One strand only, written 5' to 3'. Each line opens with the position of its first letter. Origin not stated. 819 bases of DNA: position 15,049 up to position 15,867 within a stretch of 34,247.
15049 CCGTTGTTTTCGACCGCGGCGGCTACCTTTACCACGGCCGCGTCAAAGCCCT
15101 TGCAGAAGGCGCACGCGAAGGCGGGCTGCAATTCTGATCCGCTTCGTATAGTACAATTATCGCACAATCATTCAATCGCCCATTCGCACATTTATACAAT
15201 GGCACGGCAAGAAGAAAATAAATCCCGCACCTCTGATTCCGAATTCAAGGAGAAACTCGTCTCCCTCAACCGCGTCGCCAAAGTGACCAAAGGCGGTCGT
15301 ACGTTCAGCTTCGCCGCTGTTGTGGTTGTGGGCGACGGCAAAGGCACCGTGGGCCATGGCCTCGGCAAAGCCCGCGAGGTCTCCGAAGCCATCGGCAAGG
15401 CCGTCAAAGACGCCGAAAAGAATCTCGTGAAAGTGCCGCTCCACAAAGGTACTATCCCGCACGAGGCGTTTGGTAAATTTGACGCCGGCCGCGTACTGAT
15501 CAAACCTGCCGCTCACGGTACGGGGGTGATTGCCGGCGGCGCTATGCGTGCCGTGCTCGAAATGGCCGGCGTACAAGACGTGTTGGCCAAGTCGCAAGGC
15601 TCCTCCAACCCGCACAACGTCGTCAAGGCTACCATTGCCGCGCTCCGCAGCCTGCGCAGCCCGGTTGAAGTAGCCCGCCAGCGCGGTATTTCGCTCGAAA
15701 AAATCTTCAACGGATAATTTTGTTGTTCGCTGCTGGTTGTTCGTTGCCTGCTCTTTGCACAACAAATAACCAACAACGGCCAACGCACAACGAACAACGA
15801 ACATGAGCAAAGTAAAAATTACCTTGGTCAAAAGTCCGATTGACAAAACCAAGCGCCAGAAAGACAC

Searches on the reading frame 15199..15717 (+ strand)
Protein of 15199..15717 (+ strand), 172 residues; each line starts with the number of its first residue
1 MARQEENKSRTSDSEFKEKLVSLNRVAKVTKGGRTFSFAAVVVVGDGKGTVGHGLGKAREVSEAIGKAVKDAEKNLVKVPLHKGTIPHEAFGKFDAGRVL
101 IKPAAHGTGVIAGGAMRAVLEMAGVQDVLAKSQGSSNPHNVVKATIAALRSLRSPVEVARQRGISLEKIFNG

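Call 15: find_related_loci(query=window:15199-15717:+, collection=genome_contigs, flank=10000)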
Query window:15199-15717:+ (172 aa) in genome_contigs; peptide patterns used: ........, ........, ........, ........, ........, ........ (x = any residue, [..] = any of these).
599 stretches matched a pattern (row limit reached: there are more); 325 encode a relative of the query (tblastn E <= 1e-3); the best 80 are kept; 80 distinct loci.
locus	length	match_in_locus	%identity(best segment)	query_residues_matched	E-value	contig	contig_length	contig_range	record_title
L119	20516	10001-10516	97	1-172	3e-107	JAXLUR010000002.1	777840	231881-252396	MAG: Saprospiraceae bacterium isolate STL-BAC35 C1.297.fa-2, whole genome shotgun sequence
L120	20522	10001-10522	87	1-172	5e-95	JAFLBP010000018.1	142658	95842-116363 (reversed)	MAG: Chitinophagales bacterium isolate UWPOB_CHIT9 gnl_X_GJGGICJK_18, whole genome shotgun sequence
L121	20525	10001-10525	89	1-172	4e-95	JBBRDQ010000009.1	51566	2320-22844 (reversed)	MAG: Chitinophagales bacterium isolate Co_metawrap_2460 Cmw_2460_k141_11948031_length_51566_cov_11.0000, whole genome sh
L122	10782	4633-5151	86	1-172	2e-94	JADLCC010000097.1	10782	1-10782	MAG: Saprospiraceae bacterium isolate SJ208 c_000000165668, whole genome shotgun sequence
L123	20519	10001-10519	86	1-172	2e-94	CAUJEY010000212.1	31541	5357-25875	MAG: Bacteroidota bacterium isolate KLAP56 genome assembly, contig: KLAP56_756223, whole genome shotgun sequence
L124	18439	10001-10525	87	1-172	7e-94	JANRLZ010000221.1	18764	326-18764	MAG: Saprospiraceae bacterium isolate bins.310 k141_2056996, whole genome shotgun sequence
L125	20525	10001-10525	87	1-172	1e-93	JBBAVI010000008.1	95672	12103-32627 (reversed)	MAG: Saprospiraceae bacterium isolate EUL_319 ctg8-EUL_319, whole genome shotgun sequence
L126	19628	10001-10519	85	1-172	5e-93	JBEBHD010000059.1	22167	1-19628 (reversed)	MAG: Saprospiraceae bacterium isolate ATF_13 NODE_851_length_22167_cov_4.641608, whole genome shotgun sequence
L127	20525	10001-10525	87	1-172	4e-93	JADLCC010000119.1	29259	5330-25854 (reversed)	MAG: Saprospiraceae bacterium isolate SJ208 c_000000208562, whole genome shotgun sequence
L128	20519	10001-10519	83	1-172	6e-93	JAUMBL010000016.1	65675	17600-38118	MAG: Saprospiraceae bacterium isolate P_SAPR4 NODE_420_length_65675_cov_5.859508, whole genome shotgun sequence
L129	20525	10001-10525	85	1-172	4e-93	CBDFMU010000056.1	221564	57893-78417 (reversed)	MAG: Saprospiraceae bacterium isolate 2bb11230-de7c-4cce-a1f2-954a5a632dfb genome assembly, contig: contig_56, whole gen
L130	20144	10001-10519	85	1-172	5e-93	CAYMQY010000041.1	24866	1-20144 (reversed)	MAG TPA_asm: uncultured Saprospiraceae bacterium isolate SRP189682_co1_465 genome assembly, contig: NODE_3329_length_248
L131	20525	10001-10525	85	1-172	2e-92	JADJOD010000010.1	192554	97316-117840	MAG: Lewinellaceae bacterium isolate Fred_18-Q3-R57-64_BAT3C.308 tig00013346-10-1931920, whole genome shotgun sequence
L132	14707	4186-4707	85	1-172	3e-92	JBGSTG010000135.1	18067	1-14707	MAG: Saprospiraceae bacterium isolate JTS-AC40 k141_3740570, whole genome shotgun sequence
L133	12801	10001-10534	81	1-172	5e-92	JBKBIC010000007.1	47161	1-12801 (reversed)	MAG: Saprospiraceae bacterium isolate 21H_026.bin.65 NODE_7_length_47161_cov_5.084806, whole genome shotgun sequence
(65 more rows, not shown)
